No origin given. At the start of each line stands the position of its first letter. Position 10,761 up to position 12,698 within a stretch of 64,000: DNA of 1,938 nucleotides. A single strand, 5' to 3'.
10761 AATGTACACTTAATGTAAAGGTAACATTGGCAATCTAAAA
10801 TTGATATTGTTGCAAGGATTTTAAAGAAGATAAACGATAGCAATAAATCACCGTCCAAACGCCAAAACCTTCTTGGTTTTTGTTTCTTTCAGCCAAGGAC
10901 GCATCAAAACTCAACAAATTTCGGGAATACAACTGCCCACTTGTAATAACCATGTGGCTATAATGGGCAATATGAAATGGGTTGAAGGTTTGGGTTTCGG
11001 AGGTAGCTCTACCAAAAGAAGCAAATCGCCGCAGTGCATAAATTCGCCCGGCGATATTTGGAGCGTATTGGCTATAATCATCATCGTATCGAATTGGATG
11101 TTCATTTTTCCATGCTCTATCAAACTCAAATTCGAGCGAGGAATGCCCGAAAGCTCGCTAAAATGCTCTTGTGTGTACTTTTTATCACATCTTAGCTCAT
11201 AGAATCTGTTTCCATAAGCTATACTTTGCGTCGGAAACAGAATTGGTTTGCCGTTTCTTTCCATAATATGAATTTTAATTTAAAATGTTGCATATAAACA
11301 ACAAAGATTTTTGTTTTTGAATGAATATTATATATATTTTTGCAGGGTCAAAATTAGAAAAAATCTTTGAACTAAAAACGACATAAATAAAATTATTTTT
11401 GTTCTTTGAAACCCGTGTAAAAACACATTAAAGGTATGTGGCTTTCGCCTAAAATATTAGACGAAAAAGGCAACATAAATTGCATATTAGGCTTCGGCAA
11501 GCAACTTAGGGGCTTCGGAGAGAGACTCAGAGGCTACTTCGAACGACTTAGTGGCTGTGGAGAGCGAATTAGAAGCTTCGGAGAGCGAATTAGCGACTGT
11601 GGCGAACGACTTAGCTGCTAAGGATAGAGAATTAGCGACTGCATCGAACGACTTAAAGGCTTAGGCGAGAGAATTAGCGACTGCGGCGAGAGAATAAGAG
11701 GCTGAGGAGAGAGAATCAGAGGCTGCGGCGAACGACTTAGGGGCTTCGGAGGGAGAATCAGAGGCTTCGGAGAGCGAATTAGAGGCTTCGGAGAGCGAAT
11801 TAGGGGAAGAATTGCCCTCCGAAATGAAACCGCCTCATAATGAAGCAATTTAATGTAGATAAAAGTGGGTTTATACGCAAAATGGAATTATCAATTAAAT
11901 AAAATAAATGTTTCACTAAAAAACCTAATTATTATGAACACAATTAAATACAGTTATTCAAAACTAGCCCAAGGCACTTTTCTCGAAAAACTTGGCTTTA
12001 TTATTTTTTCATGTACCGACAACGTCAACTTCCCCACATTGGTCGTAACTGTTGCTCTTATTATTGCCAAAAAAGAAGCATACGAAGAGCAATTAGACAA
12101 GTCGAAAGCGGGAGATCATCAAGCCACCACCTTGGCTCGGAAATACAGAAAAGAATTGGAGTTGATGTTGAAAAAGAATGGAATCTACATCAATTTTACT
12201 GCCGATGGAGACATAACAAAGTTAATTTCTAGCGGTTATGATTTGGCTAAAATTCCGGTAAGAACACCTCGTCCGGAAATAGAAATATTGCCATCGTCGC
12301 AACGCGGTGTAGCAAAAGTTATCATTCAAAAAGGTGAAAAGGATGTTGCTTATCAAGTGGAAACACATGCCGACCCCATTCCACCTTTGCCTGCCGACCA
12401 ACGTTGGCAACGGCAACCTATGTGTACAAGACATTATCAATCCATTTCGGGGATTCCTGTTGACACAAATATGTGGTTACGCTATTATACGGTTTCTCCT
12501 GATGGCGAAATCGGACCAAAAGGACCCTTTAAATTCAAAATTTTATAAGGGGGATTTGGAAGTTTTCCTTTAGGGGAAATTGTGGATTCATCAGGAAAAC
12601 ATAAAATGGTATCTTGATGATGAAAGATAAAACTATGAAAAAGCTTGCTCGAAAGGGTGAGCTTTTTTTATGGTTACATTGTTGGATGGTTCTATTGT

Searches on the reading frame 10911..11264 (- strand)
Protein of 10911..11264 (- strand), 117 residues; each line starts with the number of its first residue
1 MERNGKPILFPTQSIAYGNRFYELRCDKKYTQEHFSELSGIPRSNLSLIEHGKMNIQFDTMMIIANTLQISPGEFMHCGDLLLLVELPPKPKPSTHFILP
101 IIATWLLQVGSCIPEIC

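Call 83: search_protein_families(library=pfam, proteins=[window:10911-11264:-], max_evalue=0.001)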
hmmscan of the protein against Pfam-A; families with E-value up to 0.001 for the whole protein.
window:10911-11264:- (117 aa): 3 families
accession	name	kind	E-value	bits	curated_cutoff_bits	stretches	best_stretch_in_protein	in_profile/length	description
PF01381.28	HTH_3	-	1.3e-09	38.4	23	1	22-75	2-55/55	Helix-turn-helix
PF12844.13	HTH_19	-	5.6e-09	36.2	30.2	1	18-77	1-60/64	Helix-turn-helix domain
PF13443.12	HTH_26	-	6.9e-08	33.1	22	1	27-77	8-59/63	Cro/C1-type HTH DNA-binding domain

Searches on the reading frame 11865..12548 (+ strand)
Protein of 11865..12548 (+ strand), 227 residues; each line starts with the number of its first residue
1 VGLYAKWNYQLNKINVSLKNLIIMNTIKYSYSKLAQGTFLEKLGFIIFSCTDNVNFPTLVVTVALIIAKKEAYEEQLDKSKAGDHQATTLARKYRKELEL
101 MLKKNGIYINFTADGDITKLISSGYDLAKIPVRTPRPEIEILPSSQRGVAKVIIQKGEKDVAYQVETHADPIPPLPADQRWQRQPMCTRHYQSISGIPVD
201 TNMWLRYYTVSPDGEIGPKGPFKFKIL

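Call 12: search_protein_families(library=pfam, proteins=[window:11865-12548:+], max_evalue=0.01)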
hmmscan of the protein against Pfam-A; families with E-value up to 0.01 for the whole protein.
window:11865-12548:+ (227 aa): 0 families

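Call 65: search_protein_families(library=phrogs, proteins=[window:11934-12548:+], max_evalue=0.1)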
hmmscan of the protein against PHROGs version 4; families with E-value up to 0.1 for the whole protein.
window:11934-12548:+ (204 aa): 1 family
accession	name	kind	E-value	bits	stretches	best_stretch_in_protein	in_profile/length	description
phrog_10133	-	unknown function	0.0058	17.8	1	14-54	17-55/65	-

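Call 66: search_protein_families(library=pfam, proteins=[window:11934-12548:+], max_evalue=1)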
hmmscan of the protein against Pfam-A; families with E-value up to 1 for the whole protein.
window:11934-12548:+ (204 aa): 1 family
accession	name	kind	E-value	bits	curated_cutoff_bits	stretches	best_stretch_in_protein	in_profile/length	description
PF09384.15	UTP15_C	-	0.14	12.3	33.1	1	22-78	81-134/147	UTP15 C terminal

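Call 71: find_homologous_proteins(query=window:11934-12548:+, max_evalue=0.001)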
Query window:11934-12548:+ (204 aa): 8 proteins with E <= 0.001 among 104 candidates.
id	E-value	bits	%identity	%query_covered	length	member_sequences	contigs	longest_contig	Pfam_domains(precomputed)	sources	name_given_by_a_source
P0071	3.6e-121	420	91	100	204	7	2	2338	-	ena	-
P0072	1.1e-56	210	53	100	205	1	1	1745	-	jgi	jgi:hypothetical protein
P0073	1.6e-44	170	44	100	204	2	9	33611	-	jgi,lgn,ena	-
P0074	2.4e-43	166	47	100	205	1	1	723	-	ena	-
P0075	4.7e-43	165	48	98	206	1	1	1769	-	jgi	jgi:hypothetical protein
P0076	2.3e-42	163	46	100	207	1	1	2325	-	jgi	jgi:hypothetical protein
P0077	2.1e-40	156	45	97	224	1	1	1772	-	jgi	jgi:hypothetical protein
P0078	2.7e-36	143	42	100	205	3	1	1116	-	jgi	jgi:hypothetical protein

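Call 72: find_encoding_contigs(protein=P0073, flank=6000, max_places=6)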
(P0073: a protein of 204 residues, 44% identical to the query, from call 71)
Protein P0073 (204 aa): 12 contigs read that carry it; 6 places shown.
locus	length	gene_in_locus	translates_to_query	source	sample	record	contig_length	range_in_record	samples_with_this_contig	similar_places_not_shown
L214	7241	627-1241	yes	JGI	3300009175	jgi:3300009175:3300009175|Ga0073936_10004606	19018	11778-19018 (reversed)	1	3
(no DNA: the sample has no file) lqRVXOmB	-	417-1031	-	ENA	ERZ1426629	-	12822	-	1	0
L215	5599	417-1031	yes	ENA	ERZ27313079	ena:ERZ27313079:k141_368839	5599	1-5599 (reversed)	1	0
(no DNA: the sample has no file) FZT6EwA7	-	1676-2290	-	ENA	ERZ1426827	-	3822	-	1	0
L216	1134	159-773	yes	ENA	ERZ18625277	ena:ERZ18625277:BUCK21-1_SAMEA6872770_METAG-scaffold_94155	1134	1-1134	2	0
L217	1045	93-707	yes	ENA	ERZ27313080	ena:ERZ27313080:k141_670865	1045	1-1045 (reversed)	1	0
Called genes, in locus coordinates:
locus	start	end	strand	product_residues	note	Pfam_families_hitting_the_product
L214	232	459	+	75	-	-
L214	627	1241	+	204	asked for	-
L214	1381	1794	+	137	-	-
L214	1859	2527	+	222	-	PF18962:Por_Secre_tail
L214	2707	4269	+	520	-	PF18962:Por_Secre_tail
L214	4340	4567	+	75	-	PF03683:UPF0175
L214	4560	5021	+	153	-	PF11848:DUF3368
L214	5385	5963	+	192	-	PF07603:Lcl_C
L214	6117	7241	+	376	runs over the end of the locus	PF02230:Abhydrolase_2, PF18962:Por_Secre_tail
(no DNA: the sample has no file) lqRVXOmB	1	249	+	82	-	?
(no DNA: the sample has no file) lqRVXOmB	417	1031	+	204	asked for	-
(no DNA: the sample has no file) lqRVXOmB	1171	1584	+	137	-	-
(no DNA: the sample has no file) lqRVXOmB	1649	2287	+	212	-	PF18962:Por_Secre_tail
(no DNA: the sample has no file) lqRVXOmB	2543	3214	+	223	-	PF00175:NAD_binding_1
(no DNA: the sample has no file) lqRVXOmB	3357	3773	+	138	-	PF00507:Oxidored_q4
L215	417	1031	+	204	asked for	-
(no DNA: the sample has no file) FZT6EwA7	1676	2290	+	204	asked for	-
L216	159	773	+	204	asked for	-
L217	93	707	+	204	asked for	-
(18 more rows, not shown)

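Call 73: find_encoding_contigs(protein=P0071, flank=3000, max_places=3)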
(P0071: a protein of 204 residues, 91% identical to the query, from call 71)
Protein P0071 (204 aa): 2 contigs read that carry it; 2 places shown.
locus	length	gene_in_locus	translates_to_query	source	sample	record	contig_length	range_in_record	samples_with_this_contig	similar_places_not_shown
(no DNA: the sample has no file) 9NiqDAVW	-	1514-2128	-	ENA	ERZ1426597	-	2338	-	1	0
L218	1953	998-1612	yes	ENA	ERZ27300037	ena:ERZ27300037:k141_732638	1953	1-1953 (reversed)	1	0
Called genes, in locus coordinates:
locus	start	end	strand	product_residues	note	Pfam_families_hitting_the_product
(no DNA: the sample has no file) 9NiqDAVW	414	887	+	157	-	PF04397:LytTR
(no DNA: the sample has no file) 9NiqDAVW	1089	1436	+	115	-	-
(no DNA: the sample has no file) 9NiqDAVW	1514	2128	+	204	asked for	-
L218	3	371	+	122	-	?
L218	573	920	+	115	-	-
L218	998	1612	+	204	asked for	-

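Call 74: find_encoding_contigs(protein=P0076, flank=3000, max_places=3)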
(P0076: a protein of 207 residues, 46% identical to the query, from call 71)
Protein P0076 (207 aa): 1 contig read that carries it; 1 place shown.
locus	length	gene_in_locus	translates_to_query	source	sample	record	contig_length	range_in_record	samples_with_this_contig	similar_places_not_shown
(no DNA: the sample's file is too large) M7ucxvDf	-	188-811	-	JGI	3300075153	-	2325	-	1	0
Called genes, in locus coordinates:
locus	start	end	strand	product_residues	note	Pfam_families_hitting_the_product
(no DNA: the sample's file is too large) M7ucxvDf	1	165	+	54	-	?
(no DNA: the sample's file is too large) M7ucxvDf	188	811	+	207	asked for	-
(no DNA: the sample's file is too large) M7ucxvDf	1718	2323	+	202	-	?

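Call 84: search_protein_families(library=pfam, proteins=[L218:123-371:+], max_evalue=0.01)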
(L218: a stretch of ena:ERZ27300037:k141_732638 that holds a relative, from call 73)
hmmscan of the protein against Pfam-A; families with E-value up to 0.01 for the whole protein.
L218:123-371:+ (82 aa): 0 families

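Call 101: search_protein_families(library=pfam, proteins=[L214:1381-1794:+], max_evalue=0.05)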
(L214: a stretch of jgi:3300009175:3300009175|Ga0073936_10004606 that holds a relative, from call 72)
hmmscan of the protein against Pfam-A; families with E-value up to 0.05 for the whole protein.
L214:1381-1794:+ (137 aa): 0 families

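Call 102: find_related_loci(query=A6, collection=viral_contigs, flank=4000)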
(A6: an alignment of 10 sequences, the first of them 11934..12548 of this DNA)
Query A6 (204 aa) in viral_contigs; peptide patterns used: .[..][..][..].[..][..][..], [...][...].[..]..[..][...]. (x = any residue, [..] = any of these).
263 stretches matched a pattern, but none encodes a relative of the query by tblastn (E <= 1e-3).

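Call 115: predict_structure(alignment_id=A7)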
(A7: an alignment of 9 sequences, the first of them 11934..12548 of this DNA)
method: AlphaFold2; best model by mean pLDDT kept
length: 204 residues; sequences in the alignment: 9
mean_pLDDT: 68.4   pTM: 0.39
mean pLDDT of the five models: 68.4, 66.9, 66.8, 65.2, 54.9
residues with pLDDT >= 90: 9; 70-90: 108; 50-70: 44; < 50: 43
segments of 3 or more residues with pLDDT < 50: 1-11, 86-92, 95-112, 155-159
pLDDT, mean of each block of 10 residues (from residue 1): 40 67 68 65 90 89 87 82 49 46 39 68 79 72 73 52 63 76 80 80 72
secondary structure, 60 per line:
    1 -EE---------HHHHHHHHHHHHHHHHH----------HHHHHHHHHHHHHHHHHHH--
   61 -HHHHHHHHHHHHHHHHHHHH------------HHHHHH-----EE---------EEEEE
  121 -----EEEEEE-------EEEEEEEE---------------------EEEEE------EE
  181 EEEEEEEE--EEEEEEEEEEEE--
elements in order: H13-29 H40-58 H62-81 H94-99 E116-120 E126-131 E139-146 E168-172 E179-188 E191-202

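Call 118: fold_search(model_id=the predicted structure, library=pdb)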
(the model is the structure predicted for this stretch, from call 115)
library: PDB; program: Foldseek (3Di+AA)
matches with E <= 10: 1534; with E <= 0.001: 2
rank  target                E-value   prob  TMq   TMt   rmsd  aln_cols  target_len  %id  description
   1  5g56                  7.1e-04  1.00  0.34  0.11   3.8        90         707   11  THE TETRA-MODULAR CELLULOSOMAL ARABINOXYLANASE CtXyl5A STRUCTURE AS REVEALED BY X-RAY CRYSTALLOGRAPHY (released 2016-06-29)
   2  4lsd_B                8.5e-04  1.00  0.35  0.68   3.5        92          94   14  Myokine structure (released 2013-10-16)
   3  1x5k_MODEL_1_A        1.1e-03  1.00  0.37  0.58   2.6        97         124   12  The solution structure of the sixth fibronectin type III domain of human Neogenin (released 2005-11-15)
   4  4urt_B                1.5e-03  1.00  0.38  0.38   2.1        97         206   18  The crystal structure of a fragment of netrin-1 in complex with FN5- FN6 of DCC (released 2014-09-10)
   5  4lsd_A                2.1e-03  1.00  0.34  0.64   3.6        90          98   14  Myokine structure (released 2013-10-16)
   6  2doc_MODEL_1_A        2.1e-03  1.00  0.33  0.54   4.1        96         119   20  Solution structure of the Fibronectin type-III domain of human Neural cell adhesion molecule 2 (released 2006-10-28)
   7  4lsd_C                2.2e-03  1.00  0.34  0.67   3.6        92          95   14  Myokine structure (released 2013-10-16)
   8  5n48_B                2.6e-03  1.00  0.34  0.67   3.7        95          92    8  Structure of Anticalin N9B in complex with extra-domain B of human oncofetal fibronectin (released 2018-02-14)
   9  6x39                  2.6e-03  1.00  0.31  0.58   5.1        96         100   17  Crystal structure of the FN5 domain of Mouse Lar (released 2021-05-26)
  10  3uto_A                2.8e-03  1.00  0.32  0.13   4.5        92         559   14  Twitchin kinase region from C.elegans (Fn31-NL-kin-CRD-Ig26) (released 2012-08-08)
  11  6pol_E                3.5e-03  1.00  0.30  0.57   4.8        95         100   15  Crystal structure of the human NELL1 EGF1-3-Robo3 FN1 complex (released 2020-05-06)
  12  2dbj_MODEL_1_A        3.5e-03  1.00  0.31  0.48   5.5        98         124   11  Solution structures of the fn3 domain of human Proto-oncogene tyrosine-protein kinase MER precursor (released 2006-12-19)
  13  2ede_MODEL_1_A        3.8e-03  1.00  0.38  0.64   2.3        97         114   20  Solution structure of the sixth fibronectin type III domain of human Netrin receptor DCC (released 2008-03-04)
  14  2crm_MODEL_1_A        3.8e-03  1.00  0.34  0.55   3.8        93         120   11  Solution structure of the forth FNIII domain of human (released 2005-11-20)
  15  1x4z_MODEL_1_A        4.0e-03  1.00  0.32  0.50   4.7        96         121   17  Solution structure of the 2nd fibronectin type III domain from mouse biregional cell adhesion molecule-related (released 2005-11-15)
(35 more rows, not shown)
